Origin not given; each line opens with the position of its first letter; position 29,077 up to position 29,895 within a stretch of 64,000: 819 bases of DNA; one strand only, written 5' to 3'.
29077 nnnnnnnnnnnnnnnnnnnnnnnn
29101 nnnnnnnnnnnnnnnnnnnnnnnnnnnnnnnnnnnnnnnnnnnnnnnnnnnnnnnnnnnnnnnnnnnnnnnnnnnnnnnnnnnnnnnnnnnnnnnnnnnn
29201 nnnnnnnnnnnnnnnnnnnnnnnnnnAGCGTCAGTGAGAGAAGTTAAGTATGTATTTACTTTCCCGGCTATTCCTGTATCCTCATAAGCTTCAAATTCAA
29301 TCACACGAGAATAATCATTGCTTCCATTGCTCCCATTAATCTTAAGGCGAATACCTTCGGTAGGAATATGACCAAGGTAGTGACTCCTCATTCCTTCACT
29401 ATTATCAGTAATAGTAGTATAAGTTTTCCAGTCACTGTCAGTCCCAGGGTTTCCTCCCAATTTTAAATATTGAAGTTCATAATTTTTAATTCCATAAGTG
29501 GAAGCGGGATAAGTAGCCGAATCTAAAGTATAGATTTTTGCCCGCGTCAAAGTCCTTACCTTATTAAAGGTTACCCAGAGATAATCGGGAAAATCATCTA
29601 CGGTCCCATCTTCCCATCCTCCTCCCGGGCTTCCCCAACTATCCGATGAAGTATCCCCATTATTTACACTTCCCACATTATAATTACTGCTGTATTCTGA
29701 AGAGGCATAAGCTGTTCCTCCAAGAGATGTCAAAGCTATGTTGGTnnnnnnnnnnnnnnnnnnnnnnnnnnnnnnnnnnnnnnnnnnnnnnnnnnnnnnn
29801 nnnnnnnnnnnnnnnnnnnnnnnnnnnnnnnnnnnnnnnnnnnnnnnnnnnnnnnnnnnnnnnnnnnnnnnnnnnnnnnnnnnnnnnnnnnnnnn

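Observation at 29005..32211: Giant FliD cap protein (1068 aa) with four or more internally repeated modules of about 100 aa and an inserted discoidin-like beta-sandwich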

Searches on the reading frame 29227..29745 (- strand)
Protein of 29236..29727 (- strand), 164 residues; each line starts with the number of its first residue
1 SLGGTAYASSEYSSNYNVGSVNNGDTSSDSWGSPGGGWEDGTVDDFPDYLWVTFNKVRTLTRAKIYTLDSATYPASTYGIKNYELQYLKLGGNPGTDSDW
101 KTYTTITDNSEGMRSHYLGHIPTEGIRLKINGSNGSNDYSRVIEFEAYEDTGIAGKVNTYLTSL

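Call 6: search_protein_families(library=pfam, proteins=[window:29236-29727:-], max_evalue=10)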
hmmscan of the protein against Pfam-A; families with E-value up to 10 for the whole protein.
seq(164 aa): 1 family
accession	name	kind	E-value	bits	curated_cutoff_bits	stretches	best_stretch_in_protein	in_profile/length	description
PF00754.31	F5_F8_type_C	-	1.6e-07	31.9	28.2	1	6-145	2-127/127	F5/8 type C domain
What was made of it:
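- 29284..29748 (-): Discoidin / F5_F8_type_C / CBM32-like beta-sandwich (residues 822-976) inserted in a D1 loop. PF00754 at E=1.6e-7, 31.9 bits against a 28.2 cutoff (call 6).
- On F5_F8_type_C / CBM32 (galactose-binding-like) domain: 31.9 bits against 28.2, E=1.6e-7, full-length profile, when residues 829-992 are scanned alone (call 6).
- Checked: Scanned on its own it hits PF00754 F5_F8_type_C over the full profile (2-127 of 127) at E=1.6e-7 and 31.9 bits, above the 28.2-bit gathering cutoff (call 6).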

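Call 17: search_solved_structures(query=A1, max_evalue=0.01, show_alignments=2)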
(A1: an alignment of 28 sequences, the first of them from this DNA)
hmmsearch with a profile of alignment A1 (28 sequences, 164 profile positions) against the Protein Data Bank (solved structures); distinct sequences matched with E-value up to 0.01: 13.
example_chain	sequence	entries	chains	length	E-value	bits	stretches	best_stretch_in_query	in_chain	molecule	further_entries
2v72_A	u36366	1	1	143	5.8e-06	29.5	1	4-148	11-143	EXO-ALPHA-SIALIDASE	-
8q2h_A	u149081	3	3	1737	9.2e-06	28.9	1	20-151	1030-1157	beta-galactosidase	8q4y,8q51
2xqx_A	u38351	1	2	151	6.4e-05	26.2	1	83-137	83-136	ENDO-BETA-N-ACETYLGLUCOSAMINIDASE D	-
4uap_A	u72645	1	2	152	8.2e-05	25.8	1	13-149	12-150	Glycosyl hydrolase, family 31/fibronectin type III domain protein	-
2j22_A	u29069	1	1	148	0.00057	23.1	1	10-147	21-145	FUCOLECTIN-RELATED PROTEIN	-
4gwi_A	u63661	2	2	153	0.00059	23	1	8-146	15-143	Platelet aggregation factor Sm-hPAF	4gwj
3le0_A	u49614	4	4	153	0.0011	22.1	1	8-146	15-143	Platelet aggregation factor Sm-hPAF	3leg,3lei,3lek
3gdb_A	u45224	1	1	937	0.0013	22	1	84-137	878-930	Putative uncharacterized protein spr0440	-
2j1r_A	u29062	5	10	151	0.0017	21.5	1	13-132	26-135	FUCOLECTIN-RELATED PROTEIN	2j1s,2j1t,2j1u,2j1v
4jx0_A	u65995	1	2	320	0.0028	20.8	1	42-137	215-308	hypothetical protein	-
4zy9_A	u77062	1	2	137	0.0053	19.9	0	8-147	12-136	Glucanase/chitosanase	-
2rv9_A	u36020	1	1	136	0.0082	19.3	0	8-147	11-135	Glucanase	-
4zxe_A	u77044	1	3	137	0.0083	19.3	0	8-147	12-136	Glucanase/Chitosanase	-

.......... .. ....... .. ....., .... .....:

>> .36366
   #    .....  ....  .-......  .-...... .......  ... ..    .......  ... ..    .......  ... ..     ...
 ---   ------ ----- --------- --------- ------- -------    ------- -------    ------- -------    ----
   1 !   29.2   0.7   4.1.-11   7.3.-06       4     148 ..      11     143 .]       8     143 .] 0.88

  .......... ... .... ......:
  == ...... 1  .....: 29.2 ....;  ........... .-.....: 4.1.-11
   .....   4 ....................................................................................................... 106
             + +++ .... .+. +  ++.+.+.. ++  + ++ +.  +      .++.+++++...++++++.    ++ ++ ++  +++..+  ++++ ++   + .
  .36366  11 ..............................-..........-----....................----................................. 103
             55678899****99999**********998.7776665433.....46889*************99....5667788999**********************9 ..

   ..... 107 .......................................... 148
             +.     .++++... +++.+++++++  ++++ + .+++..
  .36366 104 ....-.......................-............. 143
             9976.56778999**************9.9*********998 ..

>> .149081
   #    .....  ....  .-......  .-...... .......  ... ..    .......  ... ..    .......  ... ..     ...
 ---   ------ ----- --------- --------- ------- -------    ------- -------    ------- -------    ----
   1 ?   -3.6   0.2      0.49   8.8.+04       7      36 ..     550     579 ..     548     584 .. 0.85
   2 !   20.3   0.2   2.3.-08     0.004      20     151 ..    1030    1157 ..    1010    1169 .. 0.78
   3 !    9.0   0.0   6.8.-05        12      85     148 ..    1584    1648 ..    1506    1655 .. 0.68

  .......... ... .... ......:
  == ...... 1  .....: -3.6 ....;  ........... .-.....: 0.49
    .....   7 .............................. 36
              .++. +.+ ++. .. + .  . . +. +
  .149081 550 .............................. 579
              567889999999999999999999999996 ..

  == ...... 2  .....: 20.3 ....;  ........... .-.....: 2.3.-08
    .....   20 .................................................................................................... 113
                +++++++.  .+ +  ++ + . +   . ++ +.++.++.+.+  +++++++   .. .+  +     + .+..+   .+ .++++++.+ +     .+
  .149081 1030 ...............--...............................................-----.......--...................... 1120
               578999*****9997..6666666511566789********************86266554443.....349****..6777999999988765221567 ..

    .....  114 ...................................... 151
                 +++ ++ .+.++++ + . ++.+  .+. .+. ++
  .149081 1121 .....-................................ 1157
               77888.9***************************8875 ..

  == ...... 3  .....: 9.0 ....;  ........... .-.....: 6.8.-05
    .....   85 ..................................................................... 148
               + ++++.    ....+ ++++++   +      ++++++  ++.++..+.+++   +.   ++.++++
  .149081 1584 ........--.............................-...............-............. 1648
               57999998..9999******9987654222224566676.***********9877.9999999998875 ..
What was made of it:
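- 29284..29748 (-): Profile hits to CBM32 2v72, 2xqx, 4uap and fucolectins (call 17).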

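Call 24: predict_structure(alignment_id=A1)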
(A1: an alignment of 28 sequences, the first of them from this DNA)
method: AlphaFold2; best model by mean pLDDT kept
length: 173 residues; sequences in the alignment: 28
mean_pLDDT: 92.5   pTM: 0.85
mean pLDDT of the five models: 92.5, 87.9, 87.8, 87.3, 86.0
residues with pLDDT >= 90: 149; 70-90: 8; 50-70: 15; < 50: 1
segments of 3 or more residues with pLDDT < 50: none
pLDDT, mean of each block of 10 residues (from residue 1): 93 95 94 94 93 97 96 97 98 98 98 98 96 98 96 80 62 57
secondary structure, 60 per line:
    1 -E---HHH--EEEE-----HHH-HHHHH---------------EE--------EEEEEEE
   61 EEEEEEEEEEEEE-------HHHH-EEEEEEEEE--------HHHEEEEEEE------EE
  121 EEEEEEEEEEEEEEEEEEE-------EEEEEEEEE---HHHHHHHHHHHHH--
elements in order: E11-14 H24-28 E54-73 H81-84 E86-94 E106-112 E119-139 E147-155 H159-171
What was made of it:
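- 29284..29748 (-): AF2 pLDDT 92.5 (call 24).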

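Call 27: fold_search(model_id=the predicted structure, library=pdb)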
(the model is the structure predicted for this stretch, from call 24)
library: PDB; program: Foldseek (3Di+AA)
matches with E <= 10: 1487; with E <= 0.001: 332
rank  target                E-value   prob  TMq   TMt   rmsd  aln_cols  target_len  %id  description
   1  4zxe_A                2.9e-09  1.00  0.69  0.88   2.2       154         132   19  X-ray crystal structure of chitosan-binding module 1 derived from chitosanase/glucanase from Paenibacillus sp. IK-5. (released 2016-04-13)
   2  2xqx_A                2.9e-09  1.00  0.68  0.79   2.6       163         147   18  Structure of the family 32 carbohydrate-binding module from Streptococcus pneumoniae EndoD (released 2010-11-03)
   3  4zxe_C                4.2e-09  1.00  0.69  0.86   2.2       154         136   19  X-ray crystal structure of chitosan-binding module 1 derived from chitosanase/glucanase from Paenibacillus sp. IK-5. (released 2016-04-13)
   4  2xqx_B                5.6e-09  1.00  0.69  0.80   2.7       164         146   18  Structure of the family 32 carbohydrate-binding module from Streptococcus pneumoniae EndoD (released 2010-11-03)
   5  4zy9_A                8.3e-09  1.00  0.67  0.86   2.4       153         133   20  X-ray crystal structure of selenomethionine-labelled V110M mutant of chitosan-binding module 1 derived from chitosanas (released 2016-04-13)
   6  4a44                  1.0e-08  1.00  0.63  0.77   2.8       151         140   12  CpGH89CBM32-5, from Clostridium perfringens, in complex with the Tn Antigen (released 2012-04-04)
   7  4a41                  1.2e-08  1.00  0.62  0.76   2.9       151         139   13  CpGH89CBM32-5, from Clostridium perfringens, in complex with galactose (released 2012-04-04)
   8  4uap_A                1.5e-08  1.00  0.68  0.77   3.8       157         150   16  X-ray structure of GH31 CBM32-2 bound to GalNAc (released 2015-10-07)
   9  2yc4_B                1.5e-08  1.00  0.66  0.85   2.8       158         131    9  Intraflagellar Transport Complex 25-27 from Chlamydomonas (released 2011-03-23)
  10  2yc4_A                1.8e-08  1.00  0.67  0.87   2.3       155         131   10  Intraflagellar Transport Complex 25-27 from Chlamydomonas (released 2011-03-23)
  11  4uap_B                2.4e-08  1.00  0.68  0.78   3.6       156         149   15  X-ray structure of GH31 CBM32-2 bound to GalNAc (released 2015-10-07)
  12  2v72                  3.2e-08  1.00  0.63  0.78   2.6       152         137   20  The structure of the family 32 CBM from C. perfringens NanJ in complex with galactose (released 2007-08-21)
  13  5ed8                  3.4e-08  1.00  0.63  0.46   5.2       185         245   14  Crystal structure of CC2-SUN of mouse SUN2 (released 2016-01-13)
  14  4zz5_A                3.8e-08  1.00  0.68  0.88   2.3       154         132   15  X-ray crystal structure of chitosan-binding module 2 derived from chitosanase/glucanase from Paenibacillus sp. IK-5 (released 2016-04-13)
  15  4lqr                  4.2e-08  1.00  0.64  0.70   3.2       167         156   16  Structure of CBM32-3 from a family 31 glycoside hydrolase from Clostridium perfringens (released 2014-07-23)
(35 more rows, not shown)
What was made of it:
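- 29284..29748 (-): Foldseek 4zxe E=2.9e-9, TM 0.88 (call 27).
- On F5_F8_type_C / CBM32 (galactose-binding-like) domain: Foldseek gives 332 hits at E<=1e-3, led by 4zxe (TM 0.88), 2xqx, 4a44, 4uap and 2v72 (call 27).
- Closest known: CBM32 / F5_F8_type_C / NedA-like galactose-binding modules. Same: Sequence-profile homology (E=5.8e-6 to 2v72, call 17) and fold (TM 0.79-0.88, call 27).
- Discoidin: calls 6, 17, 24 and 27. The F5/8-type-C fold has non-lectin members (call 27).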

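Call 31: find_homologous_proteins(query=A1, max_evalue=0.00001)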
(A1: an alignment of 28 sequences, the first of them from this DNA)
Query A1 (28 sequences) (173 aa, profile of the alignment): 3 proteins with E <= 0.00001 among 1690 candidates.
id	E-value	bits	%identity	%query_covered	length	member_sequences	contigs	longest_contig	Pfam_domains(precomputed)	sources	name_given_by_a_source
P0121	3.3e-38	149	62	64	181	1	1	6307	PF00754.32,PF07195.18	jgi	-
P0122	3.8e-28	116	29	87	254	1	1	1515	PF07195.18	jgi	jgi:hypothetical protein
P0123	1.9e-18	85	97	45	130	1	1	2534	-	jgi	-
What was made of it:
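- Tried and rejected: find_homologous_proteins with the insert profile returned only three fragments and was uninformative (call 31).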

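Call 69: search_protein_representatives(alignment_id=A1)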
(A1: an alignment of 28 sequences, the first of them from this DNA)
Query: 28 sequences, 164 profile positions. Proteins with E-value up to 0.001 (for the whole library): 4178; up to 1e-10: 1825; up to 1e-30: 350. The best 150 are listed.
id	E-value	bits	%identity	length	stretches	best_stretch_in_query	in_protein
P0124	1.0e-130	448.3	-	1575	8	1-147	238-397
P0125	2.1e-117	405.0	-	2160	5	1-148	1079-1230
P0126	6.2e-107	371.0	-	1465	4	1-155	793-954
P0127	1.4e-105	366.6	-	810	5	1-151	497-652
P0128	3.8e-104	361.9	-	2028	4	1-147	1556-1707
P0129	2.0e-95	333.6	-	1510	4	1-148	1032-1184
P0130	1.3e-90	317.9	-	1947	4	1-151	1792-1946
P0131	1.2e-83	295.3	-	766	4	1-147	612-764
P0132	2.3e-83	294.3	-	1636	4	1-147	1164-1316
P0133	1.2e-81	288.7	-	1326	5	1-147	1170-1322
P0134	1.4e-81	288.5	-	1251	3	1-147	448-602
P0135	2.6e-79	281.1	-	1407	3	1-148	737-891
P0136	8.8e-79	279.4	-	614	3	1-153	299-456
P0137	2.3e-77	274.8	-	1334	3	1-147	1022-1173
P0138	7.2e-77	273.2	-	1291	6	5-149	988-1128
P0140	1.6e-74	265.5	-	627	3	1-148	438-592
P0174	1.9e-62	226.3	-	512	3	1-147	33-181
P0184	1.4e-59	217.0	-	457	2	1-147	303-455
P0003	7.3e-59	214.6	-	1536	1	1-164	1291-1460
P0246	7.7e-47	175.5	-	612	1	1-163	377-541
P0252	1.9e-46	174.3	-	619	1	1-163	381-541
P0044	9.0e-46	172.1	-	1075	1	3-164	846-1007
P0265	7.8e-45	169.0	-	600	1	1-160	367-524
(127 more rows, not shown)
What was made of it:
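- Tried and rejected: The exhaustive representative search replaced it (call 69).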

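Call 70: search_protein_families(library=pfam, proteins=[P0124, P0127, P0131, P0136, P0140, P0174, P0184, P0246, P0252, P0265], max_evalue=0.0001)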
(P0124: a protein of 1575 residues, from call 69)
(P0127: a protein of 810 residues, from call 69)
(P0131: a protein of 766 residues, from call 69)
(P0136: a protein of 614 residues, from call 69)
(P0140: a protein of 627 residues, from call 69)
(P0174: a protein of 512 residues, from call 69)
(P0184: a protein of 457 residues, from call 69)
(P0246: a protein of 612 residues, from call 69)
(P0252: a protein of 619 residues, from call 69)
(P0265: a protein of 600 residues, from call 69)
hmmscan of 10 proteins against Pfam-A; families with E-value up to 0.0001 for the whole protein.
P0124 (1575 aa): 2 families
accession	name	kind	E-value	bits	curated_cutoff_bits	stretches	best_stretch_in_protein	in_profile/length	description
PF22633.2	F5_F8_type_C_2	-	3.5e-72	239.5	27.8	8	267-379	2-91/91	NedA-like, galactose-binding domain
PF00754.31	F5_F8_type_C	-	1.3e-52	177.7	28.2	8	248-393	2-126/127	F5/8 type C domain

P0127 (810 aa): 4 families
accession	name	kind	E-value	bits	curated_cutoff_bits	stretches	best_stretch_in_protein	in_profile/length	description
PF22633.2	F5_F8_type_C_2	-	1.5e-33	115.7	27.8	4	682-790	2-91/91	NedA-like, galactose-binding domain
PF00754.31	F5_F8_type_C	-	6.4e-32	110.8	28.2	3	667-804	2-126/127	F5/8 type C domain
PF17966.7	Muc_B2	-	1.6e-07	32.2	23.5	0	718-763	8-54/100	Muc B2-like domain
PF19565.4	DUF6087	-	7.6e-06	26.6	27.1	0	268-284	46-62/99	Family of unknown function (DUF6087)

P0131 (766 aa): 3 families
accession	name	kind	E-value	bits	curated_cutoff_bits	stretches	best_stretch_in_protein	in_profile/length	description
PF22633.2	F5_F8_type_C_2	-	6.2e-27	94.5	27.8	2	638-746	2-91/91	NedA-like, galactose-binding domain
PF00754.31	F5_F8_type_C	-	7.9e-23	81.4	28.2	2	622-750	2-114/127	F5/8 type C domain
PF16640.11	Big_3_5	-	7.3e-08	33.3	35.5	1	24-116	1-86/88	Bacterial Ig-like domain (group 3)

P0136 (614 aa): 3 families
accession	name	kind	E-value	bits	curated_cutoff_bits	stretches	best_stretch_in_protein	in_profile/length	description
PF22633.2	F5_F8_type_C_2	-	5.4e-25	88.3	27.8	3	178-270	12-91/91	NedA-like, galactose-binding domain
PF16640.11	Big_3_5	-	6.1e-22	78.4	35.5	1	41-128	3-88/88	Bacterial Ig-like domain (group 3)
PF00754.31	F5_F8_type_C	-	9.1e-21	74.7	28.2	3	471-606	2-124/127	F5/8 type C domain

P0140 (627 aa): 3 families
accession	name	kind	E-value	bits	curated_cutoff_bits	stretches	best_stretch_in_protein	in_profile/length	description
PF00754.31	F5_F8_type_C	-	4.3e-21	75.8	28.2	3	270-409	2-126/127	F5/8 type C domain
PF22633.2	F5_F8_type_C_2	-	6.5e-09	36.7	27.8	0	107-211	8-91/91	NedA-like, galactose-binding domain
PF16145.10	DUF4853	-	8.7e-07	29.5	34.8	0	181-217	39-75/135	Domain of unknown function (DUF4853)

P0174 (512 aa): 2 families
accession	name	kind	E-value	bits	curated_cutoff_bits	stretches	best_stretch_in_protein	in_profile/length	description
PF00754.31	F5_F8_type_C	-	1.1e-12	48.6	28.2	1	202-330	2-114/127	F5/8 type C domain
PF22633.2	F5_F8_type_C_2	-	1.5e-12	48.4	27.8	1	219-326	3-91/91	NedA-like, galactose-binding domain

P0184 (457 aa): 3 families
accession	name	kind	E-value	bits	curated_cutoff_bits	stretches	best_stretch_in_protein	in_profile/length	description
PF00754.31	F5_F8_type_C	-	1.5e-15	57.9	28.2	2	151-290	2-127/127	F5/8 type C domain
PF22633.2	F5_F8_type_C_2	-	2.1e-15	57.6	27.8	2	183-275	12-91/91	NedA-like, galactose-binding domain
PF16640.11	Big_3_5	-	5.2e-12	46.6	35.5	1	52-133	12-88/88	Bacterial Ig-like domain (group 3)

P0246 (612 aa): 5 families
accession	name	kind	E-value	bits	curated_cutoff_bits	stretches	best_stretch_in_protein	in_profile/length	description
PF07195.17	FliD_C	-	9.4e-46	156.6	25.4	2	210-383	1-172/236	Flagellar hook-associated protein 2 C-terminus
PF02465.23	FliD_N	-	3.3e-27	95.4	24.8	1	10-106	1-97/97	Flagellar hook-associated protein 2 N-terminus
PF00754.31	F5_F8_type_C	-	1.1e-07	32.5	28.2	1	387-520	2-126/127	F5/8 type C domain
PF22633.2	F5_F8_type_C_2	-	1e-05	26.5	27.8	1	401-505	1-91/91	NedA-like, galactose-binding domain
PF07196.18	Flagellin_IN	-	2.5e-05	24.8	22.7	1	120-176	2-55/55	Flagellin hook IN motif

P0252 (619 aa): 5 families
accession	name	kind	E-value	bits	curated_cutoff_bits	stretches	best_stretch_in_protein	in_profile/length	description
PF07195.17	FliD_C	-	1.2e-53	182.4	25.4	2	210-388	1-167/236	Flagellar hook-associated protein 2 C-terminus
PF02465.23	FliD_N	-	4.8e-27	94.9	24.8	1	12-108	1-97/97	Flagellar hook-associated protein 2 N-terminus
PF00754.31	F5_F8_type_C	-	6.4e-11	42.9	28.2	1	391-521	2-126/127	F5/8 type C domain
PF22633.2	F5_F8_type_C_2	-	3.7e-07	31.1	27.8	1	408-506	3-91/91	NedA-like, galactose-binding domain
PF07196.18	Flagellin_IN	-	0.0001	22.9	22.7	1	125-168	10-52/55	Flagellin hook IN motif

P0265 (600 aa): 4 families
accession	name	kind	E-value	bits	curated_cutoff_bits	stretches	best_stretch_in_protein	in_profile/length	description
PF07195.17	FliD_C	-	7.3e-56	189.7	25.4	2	211-367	1-168/236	Flagellar hook-associated protein 2 C-terminus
PF02465.23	FliD_N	-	1.5e-25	90.1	24.8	1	12-108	1-97/97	Flagellar hook-associated protein 2 N-terminus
PF00754.31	F5_F8_type_C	-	3.7e-12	46.9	28.2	1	379-507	4-127/127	F5/8 type C domain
PF22633.2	F5_F8_type_C_2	-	1.6e-09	38.7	27.8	1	391-490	2-91/91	NedA-like, galactose-binding domain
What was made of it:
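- Related domains elsewhere: related discoidin domains occur in tandem in Ig-domain surface proteins annotated as NedA-like galactose-binding (calls 69, 70). FliDs of about 600 aa carry the discoidin with no module array (call 70), which argues that the discoidin has a role of its own.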
